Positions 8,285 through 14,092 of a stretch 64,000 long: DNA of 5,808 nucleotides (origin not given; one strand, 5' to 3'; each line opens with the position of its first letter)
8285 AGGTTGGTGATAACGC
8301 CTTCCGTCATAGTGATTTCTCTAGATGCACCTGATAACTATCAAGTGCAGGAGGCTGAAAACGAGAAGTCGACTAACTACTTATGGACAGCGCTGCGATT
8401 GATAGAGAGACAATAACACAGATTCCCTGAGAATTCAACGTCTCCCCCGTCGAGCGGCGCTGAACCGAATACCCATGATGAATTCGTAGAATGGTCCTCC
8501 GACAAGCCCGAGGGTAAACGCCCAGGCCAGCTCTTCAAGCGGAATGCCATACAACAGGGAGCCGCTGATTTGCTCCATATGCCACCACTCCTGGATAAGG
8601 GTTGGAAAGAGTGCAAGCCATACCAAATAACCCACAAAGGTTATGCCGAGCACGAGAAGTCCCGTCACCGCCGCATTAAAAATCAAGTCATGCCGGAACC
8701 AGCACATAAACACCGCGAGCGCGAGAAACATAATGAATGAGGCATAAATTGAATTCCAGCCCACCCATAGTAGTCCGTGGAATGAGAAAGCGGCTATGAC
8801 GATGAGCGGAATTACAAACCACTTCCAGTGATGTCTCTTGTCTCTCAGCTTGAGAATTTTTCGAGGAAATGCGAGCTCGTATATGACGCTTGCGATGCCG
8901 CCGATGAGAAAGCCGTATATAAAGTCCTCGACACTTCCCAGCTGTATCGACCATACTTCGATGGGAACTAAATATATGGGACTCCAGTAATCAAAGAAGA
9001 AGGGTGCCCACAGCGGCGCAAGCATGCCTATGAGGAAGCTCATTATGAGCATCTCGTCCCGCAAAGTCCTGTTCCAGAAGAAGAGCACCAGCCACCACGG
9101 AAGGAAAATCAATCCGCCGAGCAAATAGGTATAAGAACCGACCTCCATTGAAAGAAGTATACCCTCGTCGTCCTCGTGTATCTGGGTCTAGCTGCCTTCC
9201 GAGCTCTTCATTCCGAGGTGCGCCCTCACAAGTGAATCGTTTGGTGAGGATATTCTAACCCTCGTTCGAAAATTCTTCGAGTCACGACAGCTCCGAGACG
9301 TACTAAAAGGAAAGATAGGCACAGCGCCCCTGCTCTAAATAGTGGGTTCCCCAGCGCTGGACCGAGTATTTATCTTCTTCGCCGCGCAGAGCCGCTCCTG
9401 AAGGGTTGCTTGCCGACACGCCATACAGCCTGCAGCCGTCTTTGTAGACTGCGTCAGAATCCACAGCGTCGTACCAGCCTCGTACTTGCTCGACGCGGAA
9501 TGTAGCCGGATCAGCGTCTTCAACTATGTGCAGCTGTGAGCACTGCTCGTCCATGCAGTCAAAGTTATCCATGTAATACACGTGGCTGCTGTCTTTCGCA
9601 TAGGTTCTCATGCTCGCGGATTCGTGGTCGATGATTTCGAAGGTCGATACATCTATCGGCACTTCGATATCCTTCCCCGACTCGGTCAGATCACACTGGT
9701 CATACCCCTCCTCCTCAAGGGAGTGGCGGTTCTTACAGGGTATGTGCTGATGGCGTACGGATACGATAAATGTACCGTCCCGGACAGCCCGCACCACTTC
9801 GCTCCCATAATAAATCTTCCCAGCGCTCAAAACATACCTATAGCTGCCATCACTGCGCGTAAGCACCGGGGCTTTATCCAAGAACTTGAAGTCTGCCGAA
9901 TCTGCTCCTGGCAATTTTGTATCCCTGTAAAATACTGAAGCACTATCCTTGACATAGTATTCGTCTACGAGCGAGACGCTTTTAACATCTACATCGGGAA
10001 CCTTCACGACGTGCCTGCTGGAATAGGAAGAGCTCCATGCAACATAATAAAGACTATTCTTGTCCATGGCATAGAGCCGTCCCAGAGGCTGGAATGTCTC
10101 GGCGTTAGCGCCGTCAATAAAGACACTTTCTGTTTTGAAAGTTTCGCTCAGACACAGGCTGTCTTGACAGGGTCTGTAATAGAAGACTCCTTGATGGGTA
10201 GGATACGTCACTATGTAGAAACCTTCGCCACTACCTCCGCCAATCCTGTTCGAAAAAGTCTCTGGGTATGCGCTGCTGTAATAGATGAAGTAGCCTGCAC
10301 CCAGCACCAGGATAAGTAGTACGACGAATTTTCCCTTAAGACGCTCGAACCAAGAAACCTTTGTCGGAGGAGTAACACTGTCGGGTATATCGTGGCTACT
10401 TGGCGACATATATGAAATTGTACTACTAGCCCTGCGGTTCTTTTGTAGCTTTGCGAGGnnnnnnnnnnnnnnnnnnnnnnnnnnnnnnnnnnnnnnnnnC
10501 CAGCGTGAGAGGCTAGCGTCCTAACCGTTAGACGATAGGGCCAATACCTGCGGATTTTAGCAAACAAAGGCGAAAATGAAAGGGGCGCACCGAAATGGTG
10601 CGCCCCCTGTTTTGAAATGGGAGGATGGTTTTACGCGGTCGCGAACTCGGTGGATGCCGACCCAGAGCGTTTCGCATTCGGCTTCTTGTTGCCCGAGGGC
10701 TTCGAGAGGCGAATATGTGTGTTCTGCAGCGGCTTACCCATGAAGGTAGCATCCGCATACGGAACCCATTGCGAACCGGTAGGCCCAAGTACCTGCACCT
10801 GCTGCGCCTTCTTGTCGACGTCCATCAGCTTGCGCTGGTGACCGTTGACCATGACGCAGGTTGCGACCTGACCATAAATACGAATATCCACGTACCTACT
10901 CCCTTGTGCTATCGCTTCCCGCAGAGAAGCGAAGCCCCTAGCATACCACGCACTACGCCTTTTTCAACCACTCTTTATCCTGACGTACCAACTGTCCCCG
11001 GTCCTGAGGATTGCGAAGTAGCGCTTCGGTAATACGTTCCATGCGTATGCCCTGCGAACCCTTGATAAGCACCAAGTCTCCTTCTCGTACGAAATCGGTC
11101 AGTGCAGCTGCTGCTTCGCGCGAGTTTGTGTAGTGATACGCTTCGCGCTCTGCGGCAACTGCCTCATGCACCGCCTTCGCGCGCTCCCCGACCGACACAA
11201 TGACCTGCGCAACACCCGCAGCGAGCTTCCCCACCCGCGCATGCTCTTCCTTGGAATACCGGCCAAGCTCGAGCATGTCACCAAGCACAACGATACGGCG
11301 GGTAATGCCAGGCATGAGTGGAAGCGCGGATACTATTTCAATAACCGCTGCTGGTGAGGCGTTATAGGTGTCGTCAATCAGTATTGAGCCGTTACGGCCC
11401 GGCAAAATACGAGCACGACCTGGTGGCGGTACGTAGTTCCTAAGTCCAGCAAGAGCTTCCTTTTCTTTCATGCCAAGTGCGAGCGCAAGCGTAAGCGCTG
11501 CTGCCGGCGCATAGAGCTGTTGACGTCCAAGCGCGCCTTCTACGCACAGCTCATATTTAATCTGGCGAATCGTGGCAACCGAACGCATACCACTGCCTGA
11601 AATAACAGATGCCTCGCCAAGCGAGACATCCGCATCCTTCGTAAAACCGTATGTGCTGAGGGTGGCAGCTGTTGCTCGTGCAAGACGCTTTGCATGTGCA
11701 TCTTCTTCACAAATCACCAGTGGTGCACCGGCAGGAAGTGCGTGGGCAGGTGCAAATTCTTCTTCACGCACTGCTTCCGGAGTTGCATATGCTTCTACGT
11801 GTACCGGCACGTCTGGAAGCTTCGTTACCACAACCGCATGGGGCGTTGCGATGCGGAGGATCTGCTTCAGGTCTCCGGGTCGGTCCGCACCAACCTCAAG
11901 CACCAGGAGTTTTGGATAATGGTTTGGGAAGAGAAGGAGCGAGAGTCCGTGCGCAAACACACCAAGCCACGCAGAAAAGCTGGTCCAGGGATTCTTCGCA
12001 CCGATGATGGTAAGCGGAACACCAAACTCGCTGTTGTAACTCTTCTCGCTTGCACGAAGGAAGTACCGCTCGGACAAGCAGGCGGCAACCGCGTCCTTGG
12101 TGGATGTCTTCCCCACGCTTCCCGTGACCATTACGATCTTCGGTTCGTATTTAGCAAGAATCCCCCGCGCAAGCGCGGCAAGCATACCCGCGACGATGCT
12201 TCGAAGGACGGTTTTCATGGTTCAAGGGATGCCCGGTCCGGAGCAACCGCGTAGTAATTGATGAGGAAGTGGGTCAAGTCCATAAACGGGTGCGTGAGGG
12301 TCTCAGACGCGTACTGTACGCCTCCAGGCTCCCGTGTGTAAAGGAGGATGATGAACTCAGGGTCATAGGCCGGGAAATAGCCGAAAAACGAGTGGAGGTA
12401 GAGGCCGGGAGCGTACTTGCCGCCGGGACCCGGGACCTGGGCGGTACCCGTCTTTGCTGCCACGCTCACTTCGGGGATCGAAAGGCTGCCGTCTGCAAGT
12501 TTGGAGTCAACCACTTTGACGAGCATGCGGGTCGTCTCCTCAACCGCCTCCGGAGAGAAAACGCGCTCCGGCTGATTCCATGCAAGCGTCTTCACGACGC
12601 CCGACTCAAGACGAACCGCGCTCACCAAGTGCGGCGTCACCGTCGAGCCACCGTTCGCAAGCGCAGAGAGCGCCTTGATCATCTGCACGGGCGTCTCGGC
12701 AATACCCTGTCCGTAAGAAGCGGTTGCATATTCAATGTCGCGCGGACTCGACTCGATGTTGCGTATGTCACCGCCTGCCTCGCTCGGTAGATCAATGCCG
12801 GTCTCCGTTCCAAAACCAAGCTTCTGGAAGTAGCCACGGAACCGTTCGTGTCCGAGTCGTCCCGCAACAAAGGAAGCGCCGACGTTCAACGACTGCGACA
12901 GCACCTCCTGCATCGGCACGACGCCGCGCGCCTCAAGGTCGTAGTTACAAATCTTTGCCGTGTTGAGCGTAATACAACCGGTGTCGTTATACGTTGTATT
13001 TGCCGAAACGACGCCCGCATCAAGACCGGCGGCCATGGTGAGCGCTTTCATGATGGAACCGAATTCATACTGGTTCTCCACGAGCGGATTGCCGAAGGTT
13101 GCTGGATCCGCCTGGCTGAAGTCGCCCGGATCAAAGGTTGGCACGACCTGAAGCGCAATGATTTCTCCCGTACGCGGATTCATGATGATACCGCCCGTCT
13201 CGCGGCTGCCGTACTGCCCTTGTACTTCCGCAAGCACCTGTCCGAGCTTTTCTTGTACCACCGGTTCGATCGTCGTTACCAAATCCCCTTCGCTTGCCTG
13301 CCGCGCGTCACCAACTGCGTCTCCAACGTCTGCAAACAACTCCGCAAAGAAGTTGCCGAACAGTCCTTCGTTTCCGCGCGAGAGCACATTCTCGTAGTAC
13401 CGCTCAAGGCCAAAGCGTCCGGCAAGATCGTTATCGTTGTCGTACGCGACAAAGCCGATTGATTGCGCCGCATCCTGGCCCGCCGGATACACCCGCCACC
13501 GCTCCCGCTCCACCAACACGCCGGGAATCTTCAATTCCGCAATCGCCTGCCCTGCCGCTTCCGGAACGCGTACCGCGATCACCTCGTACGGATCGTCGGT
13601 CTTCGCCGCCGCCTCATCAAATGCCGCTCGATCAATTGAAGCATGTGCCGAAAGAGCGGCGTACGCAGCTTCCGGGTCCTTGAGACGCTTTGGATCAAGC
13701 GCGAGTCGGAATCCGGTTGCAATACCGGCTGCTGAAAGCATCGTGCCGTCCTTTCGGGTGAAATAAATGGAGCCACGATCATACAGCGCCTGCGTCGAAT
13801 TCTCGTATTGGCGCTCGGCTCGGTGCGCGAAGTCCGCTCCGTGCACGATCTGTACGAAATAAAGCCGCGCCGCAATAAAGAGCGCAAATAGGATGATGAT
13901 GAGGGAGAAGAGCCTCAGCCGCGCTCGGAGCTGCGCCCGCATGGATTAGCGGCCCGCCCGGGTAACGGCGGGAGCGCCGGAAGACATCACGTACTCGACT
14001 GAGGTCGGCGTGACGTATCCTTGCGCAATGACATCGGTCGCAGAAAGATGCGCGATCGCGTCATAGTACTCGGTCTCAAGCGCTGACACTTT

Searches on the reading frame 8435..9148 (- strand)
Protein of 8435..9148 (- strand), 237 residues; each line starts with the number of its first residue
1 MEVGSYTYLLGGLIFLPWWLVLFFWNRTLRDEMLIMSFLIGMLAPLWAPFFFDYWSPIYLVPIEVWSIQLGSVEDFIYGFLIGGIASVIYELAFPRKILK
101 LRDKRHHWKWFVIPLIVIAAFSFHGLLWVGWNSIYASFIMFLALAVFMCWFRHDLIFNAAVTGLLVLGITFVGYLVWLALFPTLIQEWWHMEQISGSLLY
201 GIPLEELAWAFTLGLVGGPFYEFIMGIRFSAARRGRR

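Call 83: search_protein_families(library=padloc, proteins=[window:8435-9148:-], max_evalue=0.00001)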
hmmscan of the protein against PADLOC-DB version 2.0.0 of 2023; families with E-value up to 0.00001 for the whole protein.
window:8435-9148:- (237 aa): 0 families

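Call 84: search_protein_families(library=pfam, proteins=[window:8435-9148:-], max_evalue=0.001)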
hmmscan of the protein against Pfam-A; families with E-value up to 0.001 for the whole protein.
window:8435-9148:- (237 aa): 1 family
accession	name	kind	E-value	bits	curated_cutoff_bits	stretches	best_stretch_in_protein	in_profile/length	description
PF18916.5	Lycopene_cyc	-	2.2e-16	60.7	27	1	132-224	1-92/92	Lycopene cyclase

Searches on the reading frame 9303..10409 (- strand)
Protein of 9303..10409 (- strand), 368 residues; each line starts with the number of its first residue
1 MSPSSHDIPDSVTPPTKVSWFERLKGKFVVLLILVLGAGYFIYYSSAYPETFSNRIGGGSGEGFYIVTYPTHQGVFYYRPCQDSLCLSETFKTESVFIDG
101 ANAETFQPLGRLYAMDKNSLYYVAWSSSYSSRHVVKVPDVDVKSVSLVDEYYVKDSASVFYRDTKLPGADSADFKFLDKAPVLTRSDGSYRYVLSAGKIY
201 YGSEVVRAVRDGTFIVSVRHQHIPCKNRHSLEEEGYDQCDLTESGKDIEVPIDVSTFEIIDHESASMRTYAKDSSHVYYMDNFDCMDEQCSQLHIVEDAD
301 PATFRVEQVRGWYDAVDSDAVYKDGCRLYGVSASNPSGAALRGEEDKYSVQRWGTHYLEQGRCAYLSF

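Call 83: search_protein_families(library=padloc, proteins=[window:9303-10409:-], max_evalue=0.00001)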
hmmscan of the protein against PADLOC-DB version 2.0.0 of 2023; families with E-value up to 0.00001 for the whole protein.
window:9303-10409:- (368 aa): 0 families

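Call 84: search_protein_families(library=pfam, proteins=[window:9303-10409:-], max_evalue=0.001)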
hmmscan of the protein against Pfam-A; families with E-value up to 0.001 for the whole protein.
window:9303-10409:- (368 aa): 1 family
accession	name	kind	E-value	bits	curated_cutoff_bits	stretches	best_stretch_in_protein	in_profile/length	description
PF13644.11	DKNYY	-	7.6e-17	62.7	25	1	136-322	14-137/141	DKNYY family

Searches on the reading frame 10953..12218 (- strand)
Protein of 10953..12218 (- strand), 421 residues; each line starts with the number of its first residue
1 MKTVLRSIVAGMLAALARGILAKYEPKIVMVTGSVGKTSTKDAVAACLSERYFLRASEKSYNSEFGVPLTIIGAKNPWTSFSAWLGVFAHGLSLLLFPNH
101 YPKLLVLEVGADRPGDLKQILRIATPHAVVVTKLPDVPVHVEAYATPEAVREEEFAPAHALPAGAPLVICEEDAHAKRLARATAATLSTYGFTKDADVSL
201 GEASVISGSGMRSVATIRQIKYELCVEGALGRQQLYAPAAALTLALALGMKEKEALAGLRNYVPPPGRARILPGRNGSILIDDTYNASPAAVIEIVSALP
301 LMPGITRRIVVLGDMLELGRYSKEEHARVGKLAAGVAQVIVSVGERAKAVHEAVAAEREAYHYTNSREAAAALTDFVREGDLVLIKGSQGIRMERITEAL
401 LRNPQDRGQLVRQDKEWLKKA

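Call 83: search_protein_families(library=padloc, proteins=[window:10953-12218:-], max_evalue=0.00001)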
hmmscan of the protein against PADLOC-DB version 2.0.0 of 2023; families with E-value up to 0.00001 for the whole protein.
window:10953-12218:- (421 aa): 0 families

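Call 84: search_protein_families(library=pfam, proteins=[window:10953-12218:-], max_evalue=0.001)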
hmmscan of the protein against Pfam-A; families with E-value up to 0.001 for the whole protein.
window:10953-12218:- (421 aa): 2 families
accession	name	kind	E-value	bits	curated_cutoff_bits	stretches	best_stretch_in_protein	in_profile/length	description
PF02875.26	Mur_ligase_C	-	8.8e-19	69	28.4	1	267-388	1-126/127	Mur ligase, glutamate ligase domain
PF08245.18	Mur_ligase_M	-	2.8e-14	54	24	2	97-244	52-199/200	Mur ligase middle domain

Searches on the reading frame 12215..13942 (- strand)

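Call 82: search_protein_families(library=pfam, proteins=[window:12215-13942:-], max_evalue=0.00001)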
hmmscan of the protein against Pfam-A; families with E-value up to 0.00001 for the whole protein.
window:12215-13942:- (575 aa): 2 families
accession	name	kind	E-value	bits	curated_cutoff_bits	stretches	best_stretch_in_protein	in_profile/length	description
PF00905.27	Transpeptidase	-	1.4e-61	208.8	22.1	1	252-548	4-288/299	Penicillin binding protein transpeptidase domain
PF03717.20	PBP_dimer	-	1.1e-06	29.6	24.4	1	75-193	21-163/180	Penicillin-binding Protein dimerisation domain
